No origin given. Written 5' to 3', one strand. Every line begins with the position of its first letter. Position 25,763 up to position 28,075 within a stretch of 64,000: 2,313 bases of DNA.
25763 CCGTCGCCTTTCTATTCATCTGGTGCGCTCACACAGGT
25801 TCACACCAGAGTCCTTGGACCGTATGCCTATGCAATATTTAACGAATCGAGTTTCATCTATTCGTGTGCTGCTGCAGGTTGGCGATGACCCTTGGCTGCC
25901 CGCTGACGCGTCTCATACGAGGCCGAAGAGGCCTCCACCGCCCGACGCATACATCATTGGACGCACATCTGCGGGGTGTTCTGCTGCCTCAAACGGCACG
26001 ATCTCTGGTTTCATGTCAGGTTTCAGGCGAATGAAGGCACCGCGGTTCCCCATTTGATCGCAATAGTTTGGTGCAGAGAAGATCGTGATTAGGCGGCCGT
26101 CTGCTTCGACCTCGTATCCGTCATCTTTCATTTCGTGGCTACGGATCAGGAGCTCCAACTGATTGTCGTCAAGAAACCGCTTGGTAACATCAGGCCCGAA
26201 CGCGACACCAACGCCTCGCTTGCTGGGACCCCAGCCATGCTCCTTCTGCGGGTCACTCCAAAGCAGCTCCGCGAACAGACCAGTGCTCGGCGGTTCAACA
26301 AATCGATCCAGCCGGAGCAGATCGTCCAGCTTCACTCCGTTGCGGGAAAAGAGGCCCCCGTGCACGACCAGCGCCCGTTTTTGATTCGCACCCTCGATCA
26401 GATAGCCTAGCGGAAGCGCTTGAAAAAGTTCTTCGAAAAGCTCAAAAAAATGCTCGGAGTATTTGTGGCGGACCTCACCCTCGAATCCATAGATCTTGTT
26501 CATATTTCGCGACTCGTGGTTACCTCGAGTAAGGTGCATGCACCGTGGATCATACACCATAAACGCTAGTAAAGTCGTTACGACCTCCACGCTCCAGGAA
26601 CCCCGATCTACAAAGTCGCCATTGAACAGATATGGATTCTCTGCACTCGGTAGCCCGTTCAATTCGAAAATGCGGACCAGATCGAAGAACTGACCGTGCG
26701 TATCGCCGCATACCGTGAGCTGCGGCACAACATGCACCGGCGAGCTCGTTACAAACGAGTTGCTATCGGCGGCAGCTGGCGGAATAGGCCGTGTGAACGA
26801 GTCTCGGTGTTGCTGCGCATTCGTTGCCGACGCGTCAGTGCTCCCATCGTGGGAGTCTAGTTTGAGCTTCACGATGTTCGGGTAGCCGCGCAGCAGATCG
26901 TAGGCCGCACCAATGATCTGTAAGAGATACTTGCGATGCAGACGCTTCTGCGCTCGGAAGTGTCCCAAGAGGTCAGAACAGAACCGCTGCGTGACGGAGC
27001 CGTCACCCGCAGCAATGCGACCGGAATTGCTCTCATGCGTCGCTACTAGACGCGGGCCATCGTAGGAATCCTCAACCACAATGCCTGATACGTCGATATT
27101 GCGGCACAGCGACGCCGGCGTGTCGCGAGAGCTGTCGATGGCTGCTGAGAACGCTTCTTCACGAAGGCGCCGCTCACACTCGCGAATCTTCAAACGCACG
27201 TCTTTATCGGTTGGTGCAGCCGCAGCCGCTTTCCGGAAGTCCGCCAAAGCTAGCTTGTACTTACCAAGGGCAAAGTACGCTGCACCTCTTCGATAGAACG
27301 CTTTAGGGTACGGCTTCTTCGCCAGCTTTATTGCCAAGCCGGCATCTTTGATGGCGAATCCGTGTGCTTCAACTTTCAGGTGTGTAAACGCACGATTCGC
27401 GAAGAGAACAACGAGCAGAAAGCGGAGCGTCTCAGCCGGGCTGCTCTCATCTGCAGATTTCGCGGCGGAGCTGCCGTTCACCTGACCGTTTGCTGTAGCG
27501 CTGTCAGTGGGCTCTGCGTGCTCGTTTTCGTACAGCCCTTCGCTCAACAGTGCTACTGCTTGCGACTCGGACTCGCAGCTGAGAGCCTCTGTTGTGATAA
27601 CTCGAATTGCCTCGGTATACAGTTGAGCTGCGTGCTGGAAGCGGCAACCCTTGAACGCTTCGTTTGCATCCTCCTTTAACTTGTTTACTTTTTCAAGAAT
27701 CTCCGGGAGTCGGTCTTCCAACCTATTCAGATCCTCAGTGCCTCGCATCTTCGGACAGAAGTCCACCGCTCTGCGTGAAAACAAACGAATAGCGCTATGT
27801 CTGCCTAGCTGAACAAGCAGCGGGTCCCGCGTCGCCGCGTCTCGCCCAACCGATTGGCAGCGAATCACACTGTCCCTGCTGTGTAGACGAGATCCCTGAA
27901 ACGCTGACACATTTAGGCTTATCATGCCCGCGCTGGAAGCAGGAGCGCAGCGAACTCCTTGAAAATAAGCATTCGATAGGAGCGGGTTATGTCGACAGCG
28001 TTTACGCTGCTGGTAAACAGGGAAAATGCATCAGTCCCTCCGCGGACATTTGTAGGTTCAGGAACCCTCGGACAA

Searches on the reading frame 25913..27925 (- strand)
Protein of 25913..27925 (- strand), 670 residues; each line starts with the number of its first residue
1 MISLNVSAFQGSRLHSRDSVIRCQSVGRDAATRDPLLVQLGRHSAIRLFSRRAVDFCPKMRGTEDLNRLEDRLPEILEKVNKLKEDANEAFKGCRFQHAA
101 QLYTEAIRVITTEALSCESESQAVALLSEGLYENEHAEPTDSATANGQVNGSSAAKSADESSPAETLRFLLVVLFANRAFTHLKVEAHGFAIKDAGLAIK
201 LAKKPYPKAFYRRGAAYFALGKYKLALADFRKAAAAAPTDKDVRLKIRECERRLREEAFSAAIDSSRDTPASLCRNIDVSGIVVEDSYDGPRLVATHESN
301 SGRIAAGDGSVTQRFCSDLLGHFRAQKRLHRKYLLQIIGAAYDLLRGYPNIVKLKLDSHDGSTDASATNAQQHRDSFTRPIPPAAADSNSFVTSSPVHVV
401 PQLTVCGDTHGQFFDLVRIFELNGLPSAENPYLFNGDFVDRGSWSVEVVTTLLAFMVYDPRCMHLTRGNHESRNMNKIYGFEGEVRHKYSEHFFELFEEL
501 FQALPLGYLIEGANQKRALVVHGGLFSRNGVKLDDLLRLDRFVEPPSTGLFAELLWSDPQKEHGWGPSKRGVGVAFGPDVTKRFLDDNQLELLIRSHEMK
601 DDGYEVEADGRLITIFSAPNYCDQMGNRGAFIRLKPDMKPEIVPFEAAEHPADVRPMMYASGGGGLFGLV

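Call 16: search_protein_families(library=pfam, proteins=[window:25913-27925:-], max_evalue=0.001)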
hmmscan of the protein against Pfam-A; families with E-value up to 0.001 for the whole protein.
window:25913-27925:- (670 aa): 5 families
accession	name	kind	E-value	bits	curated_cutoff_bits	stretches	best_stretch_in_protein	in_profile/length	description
PF00149.33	Metallophos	-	9.5e-34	117.9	21.5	1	403-600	3-190/191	Calcineurin-like phosphoesterase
PF08321.18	PPP5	-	6.5e-21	74.8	23.5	1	248-352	2-92/93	PPP5 TPR repeat region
PF00515.34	TPR_1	-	5e-08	32.9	27.8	1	207-239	1-33/34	Tetratricopeptide repeat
PF07719.23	TPR_2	-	6.9e-06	26.2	27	1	207-240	1-34/34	Tetratricopeptide repeat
PF13181.12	TPR_8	-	0.00054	20.4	25.7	0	208-239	2-33/34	Tetratricopeptide repeat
